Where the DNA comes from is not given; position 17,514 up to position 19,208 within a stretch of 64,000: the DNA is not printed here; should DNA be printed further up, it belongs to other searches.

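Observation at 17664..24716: Novel cysteine-rich ORF with somatomedin-B-like motif, and a candidate downstream TM + cytoplasmic-tail exon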

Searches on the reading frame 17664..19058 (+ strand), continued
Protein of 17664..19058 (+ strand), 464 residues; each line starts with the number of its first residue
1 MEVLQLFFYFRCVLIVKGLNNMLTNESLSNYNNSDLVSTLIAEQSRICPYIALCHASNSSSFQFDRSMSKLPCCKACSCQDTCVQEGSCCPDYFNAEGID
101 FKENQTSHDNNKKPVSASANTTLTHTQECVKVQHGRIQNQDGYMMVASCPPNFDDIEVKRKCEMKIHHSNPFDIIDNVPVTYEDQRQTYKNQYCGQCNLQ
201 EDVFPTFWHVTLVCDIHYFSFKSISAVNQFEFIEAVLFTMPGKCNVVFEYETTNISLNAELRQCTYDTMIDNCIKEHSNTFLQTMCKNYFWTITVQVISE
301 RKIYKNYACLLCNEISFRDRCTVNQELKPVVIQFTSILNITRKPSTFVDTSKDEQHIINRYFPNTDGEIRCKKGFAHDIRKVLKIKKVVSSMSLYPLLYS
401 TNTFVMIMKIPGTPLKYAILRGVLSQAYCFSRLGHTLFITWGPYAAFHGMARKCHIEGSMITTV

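Call 73: search_protein_families(library=pfam, proteins=[P0061, P0117, P0120, P0159, P0147, P0118, P0134, P0143], max_evalue=0.01)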
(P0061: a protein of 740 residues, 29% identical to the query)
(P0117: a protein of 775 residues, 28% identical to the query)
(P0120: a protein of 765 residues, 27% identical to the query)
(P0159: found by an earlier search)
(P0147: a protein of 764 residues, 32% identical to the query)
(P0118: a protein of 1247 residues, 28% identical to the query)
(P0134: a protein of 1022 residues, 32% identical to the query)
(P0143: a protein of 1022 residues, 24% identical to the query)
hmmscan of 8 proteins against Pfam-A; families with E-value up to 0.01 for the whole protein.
P0061 (740 aa): 0 families

P0117 (775 aa): 0 families

P0120 (765 aa): 1 family
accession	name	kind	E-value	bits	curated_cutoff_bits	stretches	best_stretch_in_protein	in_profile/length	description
PF00002.29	7tm_2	-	5.6e-23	81.9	20.6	1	554-748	6-198/250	7 transmembrane receptor (Secretin family)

P0159 (942 aa): 1 family
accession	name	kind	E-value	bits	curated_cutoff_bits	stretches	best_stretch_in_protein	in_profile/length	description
PF00002.29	7tm_2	-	1e-22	81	20.6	1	681-878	6-201/250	7 transmembrane receptor (Secretin family)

P0147 (764 aa): 2 families
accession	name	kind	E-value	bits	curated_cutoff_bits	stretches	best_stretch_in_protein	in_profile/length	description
PF00002.29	7tm_2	-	5.2e-22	78.7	20.6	1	500-742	6-250/250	7 transmembrane receptor (Secretin family)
PF01033.22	Somatomedin_B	-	7.2e-05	23.5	23.1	1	92-117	13-38/40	Somatomedin B domain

P0118 (1247 aa): 4 families
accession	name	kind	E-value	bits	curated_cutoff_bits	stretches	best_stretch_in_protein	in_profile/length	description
PF00530.23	SRCR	-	1.6e-23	83.4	26.1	2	249-342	3-89/100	Scavenger receptor cysteine-rich domain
PF00002.29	7tm_2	-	3e-20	73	20.6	1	938-1187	4-250/250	7 transmembrane receptor (Secretin family)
PF15494.11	SRCR_2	-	2.1e-13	51.2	27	2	256-305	5-54/99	Scavenger receptor cysteine-rich domain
PF01033.22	Somatomedin_B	-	0.00024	21.8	23.1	1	383-410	11-38/40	Somatomedin B domain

P0134 (1022 aa): 1 family
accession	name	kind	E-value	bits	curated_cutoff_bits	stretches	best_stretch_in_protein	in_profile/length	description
PF00002.29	7tm_2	-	0.00012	21.9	20.6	1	732-974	7-250/250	7 transmembrane receptor (Secretin family)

P0143 (1022 aa): 1 family
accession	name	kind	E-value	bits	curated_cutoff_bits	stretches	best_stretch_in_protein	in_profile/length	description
PF00002.29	7tm_2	-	3.2e-25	89.3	20.6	1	692-944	6-250/250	7 transmembrane receptor (Secretin family)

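Call 90: search_solved_structures(query=A5, max_evalue=1)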
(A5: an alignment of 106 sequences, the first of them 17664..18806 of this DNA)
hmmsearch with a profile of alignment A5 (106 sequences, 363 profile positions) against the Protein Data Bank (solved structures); distinct sequences matched with E-value up to 1: 5.
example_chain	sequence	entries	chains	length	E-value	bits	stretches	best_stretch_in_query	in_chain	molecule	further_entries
2cqw_A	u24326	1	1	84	0.031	16.4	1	61-81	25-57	Sushi domain containing 2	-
9ftw_A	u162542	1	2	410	0.14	14.2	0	61-106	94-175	Uridylate-specific endoribonuclease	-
2jq8_A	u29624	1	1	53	0.47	12.5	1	61-81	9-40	Vitronectin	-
1oc0_B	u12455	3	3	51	0.55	12.3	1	61-81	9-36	VITRONECTIN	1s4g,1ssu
2ys0_A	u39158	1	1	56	0.72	11.9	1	61-81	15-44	Ectonucleotide pyrophosphatase/phosphodiesterase family member 1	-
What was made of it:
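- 17880..17945 (+): SMB-like motif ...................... (CxCx3Cx5CCxDY core). The family profile hits only SMB-domain chains in the PDB, and weakly (call 90).
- On Somatomedin B domain (PF01033): The family profile hits only SMB chains in the PDB (call 90).
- Closest known: Somatomedin B domain. Same: The only PDB sequence hits of the family profile are these SMB domains (call 90).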

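Call 91: fold_search(model_id=the predicted structure, library=pdb)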
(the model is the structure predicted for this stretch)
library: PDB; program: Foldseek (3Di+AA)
matches with E <= 10: 25; with E <= 0.001: 0
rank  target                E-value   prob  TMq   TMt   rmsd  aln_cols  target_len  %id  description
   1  9rdh_A                1.8e+00  0.01  0.08  0.10  18.1       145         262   10  Structure of A16/G9 in complex with A56/K2 at pH 5.5 (vaccinia virus) (released 2025-09-03)
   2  2d16_B                3.2e+00  0.02  0.08  0.14  12.0       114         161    7  Crystal Structure of PH1918 protein from Pyrococcus horikoshii OT3 (released 2006-10-31)
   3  6hhv_A                3.6e+00  0.01  0.05  0.04   9.5        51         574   18  Structure of T. thermophilus AspRS in Complex with 5'-O-(N-(L-aspartyl)-sulfamoyl)N3-methyluridine (released 2019-12-18)
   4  9hls_A                4.1e+00  0.01  0.07  0.09  18.3       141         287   11  Structure of A16/G9 (vaccinia virus) in complex with VHH D07, VHH B01 and VHH C05 (released 2025-09-03)
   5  7x26_I                4.3e+00  0.01  0.05  0.08  18.6       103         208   16  S41 neutralizing antibody Fab(MERS-CoV) (released 2022-11-09)
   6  7eto_h                4.6e+00  0.02  0.05  0.06   6.2        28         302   14  C1 CVSC-binding penton vertex in the virion capsid of Human Cytomegalovirus (released 2021-07-14)
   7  9hng_A                4.9e+00  0.01  0.07  0.09  18.7       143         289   10  Structure of A16/G9 (G9 mutant - H44Y) of Vaccinia virus in complex with VHH D07 (released 2025-09-03)
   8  4c2b_B                5.9e+00  0.02  0.06  0.08   5.7        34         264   24  Crystal Structure of High-Affinity von Willebrand Factor A1 domain with Disulfide Mutation in Complex with High Affini (released 2014-01-08)
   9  9hbk_A                6.7e+00  0.01  0.07  0.09  18.8       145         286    7  Structure of A16/G9 in complex with A56/K2 (vaccinia virus) (released 2025-09-03)
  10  3q1m_A                6.7e+00  0.00  0.07  0.08  16.8       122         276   12  Crystal Structure of BmrR Dimer bound to DNA and the ligand 4-amino-quinaldine (released 2011-06-15)
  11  7po4_E                7.1e+00  0.00  0.08  0.09  18.7       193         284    9  Assembly intermediate of human mitochondrial ribosome large subunit (largely unfolded rRNA with MALSU1, L0R8F8 and ACP (released 2022-06-15)
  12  3n6x                  8.0e+00  0.09  0.10  0.08   2.4        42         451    7  Crystal structure of a Putative glutathionylspermidine synthase (Mfla_0391) from METHYLOBACILLUS FLAGELLATUS KT at 2.35  (released 2010-06-09)
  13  4o0p_A                8.0e+00  0.01  0.07  0.05  12.6       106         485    8  Crystal Structure of D. radiodurans Bacteriophytochrome Photosensory Core Module in its Dark Form (released 2014-05-07)
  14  7ap4_A                8.0e+00  0.01  0.05  0.04   9.4        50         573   18  Thermus thermophilus Aspartyl-tRNA Synthetase in Complex with Compound AspS7HMDDA (released 2020-12-09)
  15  1efw_A                8.0e+00  0.01  0.06  0.04   8.8        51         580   16  Crystal structure of aspartyl-tRNA synthetase from Thermus thermophilus complexed to tRNAasp from Escherichia coli (released 2000-06-19)
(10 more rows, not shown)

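Call 93: find_encoding_contigs(protein=P0014, flank=10000, max_places=1)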
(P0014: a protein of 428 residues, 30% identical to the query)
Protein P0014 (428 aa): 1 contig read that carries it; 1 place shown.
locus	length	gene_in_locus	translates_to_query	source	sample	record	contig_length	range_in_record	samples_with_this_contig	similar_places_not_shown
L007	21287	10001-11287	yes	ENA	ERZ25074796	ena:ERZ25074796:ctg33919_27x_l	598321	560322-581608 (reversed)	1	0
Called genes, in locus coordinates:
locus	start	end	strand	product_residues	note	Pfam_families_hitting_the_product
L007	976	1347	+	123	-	-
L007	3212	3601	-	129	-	-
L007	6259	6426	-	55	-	-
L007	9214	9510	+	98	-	-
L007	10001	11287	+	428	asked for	PF28443:DUF8401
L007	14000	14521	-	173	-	-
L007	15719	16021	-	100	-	-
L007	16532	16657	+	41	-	-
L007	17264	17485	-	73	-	-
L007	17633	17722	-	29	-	-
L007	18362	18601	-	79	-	-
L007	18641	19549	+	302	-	-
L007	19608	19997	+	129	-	-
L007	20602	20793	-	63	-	-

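Call 94: find_encoding_contigs(protein=P0016, flank=10000, max_places=1)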
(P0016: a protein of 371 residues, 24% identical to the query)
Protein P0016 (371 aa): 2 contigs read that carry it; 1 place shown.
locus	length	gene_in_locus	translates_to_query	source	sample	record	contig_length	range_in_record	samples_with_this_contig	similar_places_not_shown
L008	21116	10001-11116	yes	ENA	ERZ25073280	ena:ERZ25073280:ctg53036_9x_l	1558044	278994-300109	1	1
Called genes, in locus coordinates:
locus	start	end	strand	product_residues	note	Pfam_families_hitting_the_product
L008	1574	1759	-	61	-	-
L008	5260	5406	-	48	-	-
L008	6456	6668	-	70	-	-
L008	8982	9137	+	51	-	-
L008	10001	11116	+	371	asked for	PF28443:DUF8401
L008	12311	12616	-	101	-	-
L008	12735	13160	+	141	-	-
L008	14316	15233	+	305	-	-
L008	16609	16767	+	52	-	-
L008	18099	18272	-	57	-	-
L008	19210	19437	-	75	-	-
